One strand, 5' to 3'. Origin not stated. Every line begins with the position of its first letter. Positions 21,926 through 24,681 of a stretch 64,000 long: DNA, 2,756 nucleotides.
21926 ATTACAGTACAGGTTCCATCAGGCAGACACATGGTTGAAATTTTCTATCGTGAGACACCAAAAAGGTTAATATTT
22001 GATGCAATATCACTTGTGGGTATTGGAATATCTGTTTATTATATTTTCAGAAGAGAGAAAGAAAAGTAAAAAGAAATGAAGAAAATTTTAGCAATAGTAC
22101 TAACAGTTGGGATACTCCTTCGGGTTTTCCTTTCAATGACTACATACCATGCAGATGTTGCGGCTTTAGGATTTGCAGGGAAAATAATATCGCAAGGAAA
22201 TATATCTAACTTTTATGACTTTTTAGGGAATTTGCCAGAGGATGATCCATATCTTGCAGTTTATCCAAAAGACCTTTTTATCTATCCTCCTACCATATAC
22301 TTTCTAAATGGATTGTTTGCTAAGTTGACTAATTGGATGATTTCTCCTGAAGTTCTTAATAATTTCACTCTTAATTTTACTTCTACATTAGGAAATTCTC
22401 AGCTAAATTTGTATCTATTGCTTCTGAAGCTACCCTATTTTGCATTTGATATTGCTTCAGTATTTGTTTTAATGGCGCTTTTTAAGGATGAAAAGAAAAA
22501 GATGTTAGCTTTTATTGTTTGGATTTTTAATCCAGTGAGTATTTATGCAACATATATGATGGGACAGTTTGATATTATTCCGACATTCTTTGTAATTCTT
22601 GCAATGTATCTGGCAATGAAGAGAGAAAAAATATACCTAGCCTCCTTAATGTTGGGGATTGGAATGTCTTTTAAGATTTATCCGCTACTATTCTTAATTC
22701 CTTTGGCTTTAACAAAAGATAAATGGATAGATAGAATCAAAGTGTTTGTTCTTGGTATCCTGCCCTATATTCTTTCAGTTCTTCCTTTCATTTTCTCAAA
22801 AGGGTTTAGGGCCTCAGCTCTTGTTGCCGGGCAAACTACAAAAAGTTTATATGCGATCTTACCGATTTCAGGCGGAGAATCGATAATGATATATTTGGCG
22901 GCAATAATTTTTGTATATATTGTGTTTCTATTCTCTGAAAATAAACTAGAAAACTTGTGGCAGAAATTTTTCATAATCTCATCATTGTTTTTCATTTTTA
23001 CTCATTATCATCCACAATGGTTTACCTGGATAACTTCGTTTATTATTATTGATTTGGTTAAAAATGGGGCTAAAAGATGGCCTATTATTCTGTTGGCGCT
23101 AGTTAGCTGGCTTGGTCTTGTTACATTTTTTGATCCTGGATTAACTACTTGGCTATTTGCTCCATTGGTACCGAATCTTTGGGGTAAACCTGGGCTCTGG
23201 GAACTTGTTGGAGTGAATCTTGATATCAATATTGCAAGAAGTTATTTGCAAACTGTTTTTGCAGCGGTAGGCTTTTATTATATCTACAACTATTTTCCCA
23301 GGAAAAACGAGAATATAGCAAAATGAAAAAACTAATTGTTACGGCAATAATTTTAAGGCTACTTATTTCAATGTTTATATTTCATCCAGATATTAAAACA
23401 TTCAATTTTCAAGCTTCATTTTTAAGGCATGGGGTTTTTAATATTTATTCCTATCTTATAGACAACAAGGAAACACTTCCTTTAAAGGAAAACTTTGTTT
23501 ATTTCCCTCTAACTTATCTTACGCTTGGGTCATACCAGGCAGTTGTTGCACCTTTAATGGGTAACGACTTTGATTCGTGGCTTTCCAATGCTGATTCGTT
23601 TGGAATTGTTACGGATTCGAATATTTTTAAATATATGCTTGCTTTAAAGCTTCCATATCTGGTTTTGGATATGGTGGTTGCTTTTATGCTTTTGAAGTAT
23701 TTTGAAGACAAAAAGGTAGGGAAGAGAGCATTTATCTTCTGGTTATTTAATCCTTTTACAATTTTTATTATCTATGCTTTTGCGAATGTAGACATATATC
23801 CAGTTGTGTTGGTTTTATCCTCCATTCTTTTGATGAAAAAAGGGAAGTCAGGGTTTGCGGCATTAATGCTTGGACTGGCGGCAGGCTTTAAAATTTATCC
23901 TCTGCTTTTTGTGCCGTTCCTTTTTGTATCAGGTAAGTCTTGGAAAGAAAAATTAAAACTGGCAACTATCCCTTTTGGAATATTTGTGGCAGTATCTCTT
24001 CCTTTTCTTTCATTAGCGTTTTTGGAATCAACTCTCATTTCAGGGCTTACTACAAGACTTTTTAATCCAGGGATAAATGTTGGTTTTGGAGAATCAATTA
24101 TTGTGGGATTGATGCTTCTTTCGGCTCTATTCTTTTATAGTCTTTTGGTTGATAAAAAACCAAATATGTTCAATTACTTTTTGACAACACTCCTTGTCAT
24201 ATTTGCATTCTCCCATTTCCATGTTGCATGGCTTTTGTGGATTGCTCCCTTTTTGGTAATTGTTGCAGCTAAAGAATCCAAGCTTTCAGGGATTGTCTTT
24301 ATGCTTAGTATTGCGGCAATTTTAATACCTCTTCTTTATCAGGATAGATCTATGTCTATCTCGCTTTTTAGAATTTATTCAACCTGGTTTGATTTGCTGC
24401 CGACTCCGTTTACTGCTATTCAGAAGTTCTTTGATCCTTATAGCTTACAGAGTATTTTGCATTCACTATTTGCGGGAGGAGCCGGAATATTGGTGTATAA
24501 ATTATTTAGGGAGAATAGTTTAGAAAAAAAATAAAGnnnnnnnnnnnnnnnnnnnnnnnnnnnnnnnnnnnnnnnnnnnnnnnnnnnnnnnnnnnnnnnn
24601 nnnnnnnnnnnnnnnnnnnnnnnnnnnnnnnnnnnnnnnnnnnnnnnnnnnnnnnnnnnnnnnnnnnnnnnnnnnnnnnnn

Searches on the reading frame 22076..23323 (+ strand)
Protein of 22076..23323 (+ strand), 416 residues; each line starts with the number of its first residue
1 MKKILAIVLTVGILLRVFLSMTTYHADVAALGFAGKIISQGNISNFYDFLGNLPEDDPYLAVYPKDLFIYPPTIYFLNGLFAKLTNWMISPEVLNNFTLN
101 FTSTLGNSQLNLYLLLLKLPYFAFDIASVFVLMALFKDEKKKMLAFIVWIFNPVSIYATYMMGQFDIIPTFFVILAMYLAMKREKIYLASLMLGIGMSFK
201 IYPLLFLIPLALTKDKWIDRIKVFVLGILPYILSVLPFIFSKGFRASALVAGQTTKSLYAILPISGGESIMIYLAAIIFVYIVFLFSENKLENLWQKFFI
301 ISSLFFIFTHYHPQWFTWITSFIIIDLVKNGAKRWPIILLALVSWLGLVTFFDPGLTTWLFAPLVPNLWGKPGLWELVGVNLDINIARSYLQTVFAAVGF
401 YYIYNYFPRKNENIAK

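Call 5: search_protein_families(library=pfam, proteins=[window:22076-23323:+], max_evalue=0.01)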
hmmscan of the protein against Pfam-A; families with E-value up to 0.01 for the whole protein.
window:22076-23323:+ (416 aa): 2 families
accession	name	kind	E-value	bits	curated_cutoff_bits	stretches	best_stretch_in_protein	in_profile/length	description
PF05007.19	Mannosyl_trans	-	2.9e-07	31.1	23.4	1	163-213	5-54/259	Mannosyltransferase (PIG-M)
PF09594.16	GT87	-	3.5e-07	30.7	25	1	68-238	1-147/237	Glycosyltransferase family 87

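Call 6: search_protein_families(library=ncbifam, proteins=[window:22076-23323:+], max_evalue=0.01)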
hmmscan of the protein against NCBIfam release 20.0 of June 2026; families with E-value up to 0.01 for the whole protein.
window:22076-23323:+ (416 aa): 0 families

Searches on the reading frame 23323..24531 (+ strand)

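Call 5: search_protein_families(library=pfam, proteins=[window:23323-24531:+], max_evalue=0.01)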
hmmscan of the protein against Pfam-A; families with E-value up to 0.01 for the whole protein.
window:23323-24531:+ (403 aa): 2 families
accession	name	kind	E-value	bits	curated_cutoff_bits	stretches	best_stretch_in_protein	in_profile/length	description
PF09594.16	GT87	-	7.5e-07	29.6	25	1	123-235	41-157/237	Glycosyltransferase family 87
PF05007.19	Mannosyl_trans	-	7e-05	23.3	23.4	1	155-210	6-61/259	Mannosyltransferase (PIG-M)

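Call 6: search_protein_families(library=ncbifam, proteins=[window:23323-24531:+], max_evalue=0.01)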
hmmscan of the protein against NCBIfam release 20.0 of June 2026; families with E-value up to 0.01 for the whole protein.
window:23323-24531:+ (403 aa): 0 families
